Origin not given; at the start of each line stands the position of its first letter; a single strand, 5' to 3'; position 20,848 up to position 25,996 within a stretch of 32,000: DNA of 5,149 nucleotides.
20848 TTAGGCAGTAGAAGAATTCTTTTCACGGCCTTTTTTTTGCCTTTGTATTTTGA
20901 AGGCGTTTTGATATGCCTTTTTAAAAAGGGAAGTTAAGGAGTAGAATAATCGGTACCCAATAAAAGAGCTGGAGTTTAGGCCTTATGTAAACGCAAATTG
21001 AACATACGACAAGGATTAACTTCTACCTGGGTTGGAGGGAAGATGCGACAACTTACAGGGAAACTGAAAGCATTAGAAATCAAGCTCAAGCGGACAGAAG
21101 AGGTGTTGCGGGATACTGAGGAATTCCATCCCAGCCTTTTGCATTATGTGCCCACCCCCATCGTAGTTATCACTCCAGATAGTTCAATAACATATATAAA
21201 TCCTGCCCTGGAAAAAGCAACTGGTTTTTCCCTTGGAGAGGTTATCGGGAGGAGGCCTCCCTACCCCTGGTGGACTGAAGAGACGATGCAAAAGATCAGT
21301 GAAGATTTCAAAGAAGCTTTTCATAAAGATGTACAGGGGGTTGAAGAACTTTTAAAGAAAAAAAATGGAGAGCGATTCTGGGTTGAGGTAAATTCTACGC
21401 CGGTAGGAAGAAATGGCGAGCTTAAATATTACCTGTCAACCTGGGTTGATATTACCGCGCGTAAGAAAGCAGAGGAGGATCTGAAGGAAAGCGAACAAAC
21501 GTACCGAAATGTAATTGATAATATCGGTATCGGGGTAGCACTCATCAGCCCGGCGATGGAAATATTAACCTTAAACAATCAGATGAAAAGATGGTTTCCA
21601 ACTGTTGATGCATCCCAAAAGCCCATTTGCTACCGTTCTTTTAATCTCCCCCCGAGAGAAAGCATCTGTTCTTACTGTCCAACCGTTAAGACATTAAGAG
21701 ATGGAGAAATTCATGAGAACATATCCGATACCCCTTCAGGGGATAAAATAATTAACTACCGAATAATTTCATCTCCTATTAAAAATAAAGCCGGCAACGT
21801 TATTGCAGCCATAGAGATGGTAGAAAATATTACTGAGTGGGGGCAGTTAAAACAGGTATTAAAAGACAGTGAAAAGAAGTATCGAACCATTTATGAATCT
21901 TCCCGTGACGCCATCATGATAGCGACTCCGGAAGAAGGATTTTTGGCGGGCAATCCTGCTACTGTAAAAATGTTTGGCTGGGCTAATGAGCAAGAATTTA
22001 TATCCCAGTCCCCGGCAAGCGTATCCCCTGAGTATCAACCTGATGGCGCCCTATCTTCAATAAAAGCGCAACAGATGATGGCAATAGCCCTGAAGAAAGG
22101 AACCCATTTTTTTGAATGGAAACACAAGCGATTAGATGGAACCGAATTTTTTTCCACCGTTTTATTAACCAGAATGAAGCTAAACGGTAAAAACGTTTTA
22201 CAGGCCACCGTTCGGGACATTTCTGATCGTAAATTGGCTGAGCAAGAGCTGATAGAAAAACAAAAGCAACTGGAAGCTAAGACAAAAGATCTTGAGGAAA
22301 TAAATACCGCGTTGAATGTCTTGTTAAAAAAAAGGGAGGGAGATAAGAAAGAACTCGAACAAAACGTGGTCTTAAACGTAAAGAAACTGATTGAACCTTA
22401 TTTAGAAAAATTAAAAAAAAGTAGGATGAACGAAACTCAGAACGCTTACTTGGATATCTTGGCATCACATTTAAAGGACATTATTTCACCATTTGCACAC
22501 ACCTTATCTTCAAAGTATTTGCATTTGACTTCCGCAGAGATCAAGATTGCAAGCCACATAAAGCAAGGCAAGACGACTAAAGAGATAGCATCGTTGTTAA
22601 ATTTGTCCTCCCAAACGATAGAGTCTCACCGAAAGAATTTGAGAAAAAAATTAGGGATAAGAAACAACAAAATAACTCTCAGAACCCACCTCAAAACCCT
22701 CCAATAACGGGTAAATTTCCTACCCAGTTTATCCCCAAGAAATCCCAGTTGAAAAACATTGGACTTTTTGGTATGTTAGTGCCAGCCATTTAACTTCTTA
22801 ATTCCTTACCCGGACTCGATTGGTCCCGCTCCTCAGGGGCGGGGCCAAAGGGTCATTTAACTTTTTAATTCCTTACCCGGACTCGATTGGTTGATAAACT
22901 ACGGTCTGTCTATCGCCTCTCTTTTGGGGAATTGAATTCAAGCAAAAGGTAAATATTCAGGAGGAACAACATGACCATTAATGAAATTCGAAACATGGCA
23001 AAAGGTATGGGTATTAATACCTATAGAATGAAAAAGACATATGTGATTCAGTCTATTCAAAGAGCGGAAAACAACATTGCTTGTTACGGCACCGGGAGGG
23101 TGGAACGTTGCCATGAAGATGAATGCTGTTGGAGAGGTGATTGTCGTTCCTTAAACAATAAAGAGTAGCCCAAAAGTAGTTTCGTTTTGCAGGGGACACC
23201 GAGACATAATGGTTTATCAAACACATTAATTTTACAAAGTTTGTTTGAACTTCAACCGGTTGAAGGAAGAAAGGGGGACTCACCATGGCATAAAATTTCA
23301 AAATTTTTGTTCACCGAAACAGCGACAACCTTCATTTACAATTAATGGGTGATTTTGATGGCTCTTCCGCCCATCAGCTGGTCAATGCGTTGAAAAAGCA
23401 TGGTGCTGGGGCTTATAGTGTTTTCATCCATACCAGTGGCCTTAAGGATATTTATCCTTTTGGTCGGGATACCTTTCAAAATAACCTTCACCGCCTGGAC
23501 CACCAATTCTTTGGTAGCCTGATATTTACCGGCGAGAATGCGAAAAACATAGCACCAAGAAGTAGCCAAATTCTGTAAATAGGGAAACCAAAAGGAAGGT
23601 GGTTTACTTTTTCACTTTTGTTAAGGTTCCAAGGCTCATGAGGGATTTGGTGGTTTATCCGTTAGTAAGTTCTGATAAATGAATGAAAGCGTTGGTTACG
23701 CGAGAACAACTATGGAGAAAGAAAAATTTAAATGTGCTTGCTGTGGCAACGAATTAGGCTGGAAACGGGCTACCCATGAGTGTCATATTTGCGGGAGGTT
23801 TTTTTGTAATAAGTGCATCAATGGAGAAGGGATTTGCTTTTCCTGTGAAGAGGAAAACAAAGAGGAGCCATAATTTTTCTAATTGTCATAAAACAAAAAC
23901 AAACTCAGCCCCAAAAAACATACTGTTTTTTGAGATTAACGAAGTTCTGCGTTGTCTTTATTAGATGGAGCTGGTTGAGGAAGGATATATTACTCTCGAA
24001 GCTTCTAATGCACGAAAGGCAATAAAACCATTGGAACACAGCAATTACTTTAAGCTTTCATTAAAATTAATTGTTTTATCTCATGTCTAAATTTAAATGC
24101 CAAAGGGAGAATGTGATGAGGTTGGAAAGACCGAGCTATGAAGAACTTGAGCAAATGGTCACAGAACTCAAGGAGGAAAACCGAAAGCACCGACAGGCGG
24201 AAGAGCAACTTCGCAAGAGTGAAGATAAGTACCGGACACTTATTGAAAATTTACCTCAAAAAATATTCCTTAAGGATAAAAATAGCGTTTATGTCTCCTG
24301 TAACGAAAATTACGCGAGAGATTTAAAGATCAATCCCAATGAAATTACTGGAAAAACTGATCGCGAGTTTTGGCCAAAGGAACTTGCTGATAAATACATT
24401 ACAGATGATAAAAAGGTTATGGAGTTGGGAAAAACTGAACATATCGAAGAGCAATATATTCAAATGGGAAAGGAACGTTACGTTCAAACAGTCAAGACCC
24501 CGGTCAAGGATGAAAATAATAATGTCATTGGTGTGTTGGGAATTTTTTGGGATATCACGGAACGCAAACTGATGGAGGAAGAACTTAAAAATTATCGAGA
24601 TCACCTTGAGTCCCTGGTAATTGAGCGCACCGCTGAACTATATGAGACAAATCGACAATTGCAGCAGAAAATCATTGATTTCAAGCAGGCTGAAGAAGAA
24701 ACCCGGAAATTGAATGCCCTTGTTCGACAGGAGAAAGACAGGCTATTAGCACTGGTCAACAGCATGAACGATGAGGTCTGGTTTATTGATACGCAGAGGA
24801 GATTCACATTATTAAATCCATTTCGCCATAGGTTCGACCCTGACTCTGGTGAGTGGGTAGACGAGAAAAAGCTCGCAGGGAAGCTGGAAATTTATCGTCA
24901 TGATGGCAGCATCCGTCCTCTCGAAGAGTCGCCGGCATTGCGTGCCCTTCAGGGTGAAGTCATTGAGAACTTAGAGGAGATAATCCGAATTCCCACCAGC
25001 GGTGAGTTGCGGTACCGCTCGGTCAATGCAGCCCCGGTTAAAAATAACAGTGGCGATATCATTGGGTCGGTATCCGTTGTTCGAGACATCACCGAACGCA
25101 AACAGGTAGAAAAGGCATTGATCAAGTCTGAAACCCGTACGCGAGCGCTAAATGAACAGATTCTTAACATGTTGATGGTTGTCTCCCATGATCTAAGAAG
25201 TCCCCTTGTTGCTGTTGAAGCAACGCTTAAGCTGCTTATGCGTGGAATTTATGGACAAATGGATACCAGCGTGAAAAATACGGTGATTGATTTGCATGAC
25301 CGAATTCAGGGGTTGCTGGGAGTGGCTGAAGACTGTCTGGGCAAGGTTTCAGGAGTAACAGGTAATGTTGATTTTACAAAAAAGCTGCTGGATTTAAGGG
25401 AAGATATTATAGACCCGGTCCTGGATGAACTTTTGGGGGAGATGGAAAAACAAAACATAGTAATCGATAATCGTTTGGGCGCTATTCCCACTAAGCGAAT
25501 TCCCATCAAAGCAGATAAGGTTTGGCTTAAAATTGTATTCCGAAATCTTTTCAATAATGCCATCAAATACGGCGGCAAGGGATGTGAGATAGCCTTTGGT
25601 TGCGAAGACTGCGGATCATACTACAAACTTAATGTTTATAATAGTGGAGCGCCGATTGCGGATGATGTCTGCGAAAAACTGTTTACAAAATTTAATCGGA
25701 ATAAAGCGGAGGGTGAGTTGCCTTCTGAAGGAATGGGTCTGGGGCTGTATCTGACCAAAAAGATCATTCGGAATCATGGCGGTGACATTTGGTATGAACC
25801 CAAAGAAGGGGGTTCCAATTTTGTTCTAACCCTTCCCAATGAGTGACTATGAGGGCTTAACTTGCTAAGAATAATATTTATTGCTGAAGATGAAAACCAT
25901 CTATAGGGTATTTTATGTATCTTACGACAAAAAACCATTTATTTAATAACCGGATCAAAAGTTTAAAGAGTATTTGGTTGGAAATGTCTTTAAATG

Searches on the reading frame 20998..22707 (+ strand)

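Call 47: search_protein_families(library=pfam, proteins=[window:20998-22707:+], max_evalue=0.00001)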
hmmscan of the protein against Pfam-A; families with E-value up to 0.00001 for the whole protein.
window:20998-22707:+ (569 aa): 5 families
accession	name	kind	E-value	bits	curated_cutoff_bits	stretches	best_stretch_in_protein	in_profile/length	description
PF13426.13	PAS_9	-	2.1e-29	102.2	27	1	52-154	1-103/103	PAS domain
PF08448.16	PAS_4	-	1e-17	64.8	23.1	1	51-156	4-109/110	PAS fold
PF00989.32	PAS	-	1.7e-17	63.9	22.6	1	46-152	5-113/113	PAS fold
PF13188.13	PAS_8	-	1.9e-13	50.2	21.8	0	294-338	2-46/65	PAS domain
PF00196.25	GerE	-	1.7e-11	44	23.5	1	510-557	3-50/57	Bacterial regulatory proteins, luxR family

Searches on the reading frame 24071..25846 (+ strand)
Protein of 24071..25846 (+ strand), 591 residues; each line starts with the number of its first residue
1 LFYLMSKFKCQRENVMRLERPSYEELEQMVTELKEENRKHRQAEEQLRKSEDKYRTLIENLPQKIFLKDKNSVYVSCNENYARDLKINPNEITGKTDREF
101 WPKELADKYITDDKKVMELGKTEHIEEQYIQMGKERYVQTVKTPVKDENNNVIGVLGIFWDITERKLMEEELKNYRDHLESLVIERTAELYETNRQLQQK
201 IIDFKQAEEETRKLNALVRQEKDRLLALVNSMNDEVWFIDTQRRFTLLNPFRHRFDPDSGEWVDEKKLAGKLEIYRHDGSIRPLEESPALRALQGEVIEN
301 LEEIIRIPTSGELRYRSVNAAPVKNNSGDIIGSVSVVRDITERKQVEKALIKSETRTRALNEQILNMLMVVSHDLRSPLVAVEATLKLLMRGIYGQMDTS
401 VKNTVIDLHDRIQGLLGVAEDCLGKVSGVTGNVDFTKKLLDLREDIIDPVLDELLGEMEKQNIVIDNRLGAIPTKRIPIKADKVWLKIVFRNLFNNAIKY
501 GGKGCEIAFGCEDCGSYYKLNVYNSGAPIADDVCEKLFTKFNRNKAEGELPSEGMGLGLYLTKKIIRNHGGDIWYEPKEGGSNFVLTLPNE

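Call 47: search_protein_families(library=pfam, proteins=[window:24071-25846:+], max_evalue=0.00001)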
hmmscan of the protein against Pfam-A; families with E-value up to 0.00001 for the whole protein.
window:24071-25846:+ (591 aa): 5 families
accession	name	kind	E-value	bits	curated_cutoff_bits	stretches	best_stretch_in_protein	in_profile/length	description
PF08448.16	PAS_4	-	2.3e-34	118.4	23.1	2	59-166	2-109/110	PAS fold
PF02518.31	HATPase_c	-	1.3e-18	67.9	26.4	1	482-590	2-109/111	Histidine kinase-, DNA gyrase B-, and HSP90-like ATPase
PF13426.13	PAS_9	-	1.3e-13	51.5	27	1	65-164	4-103/103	PAS domain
PF00989.32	PAS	-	6.4e-11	42.7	22.6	1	53-162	2-113/113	PAS fold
PF09884.15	DUF2111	-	4.6e-06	27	27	0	296-337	39-80/83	Uncharacterized protein conserved in archaea (DUF2111)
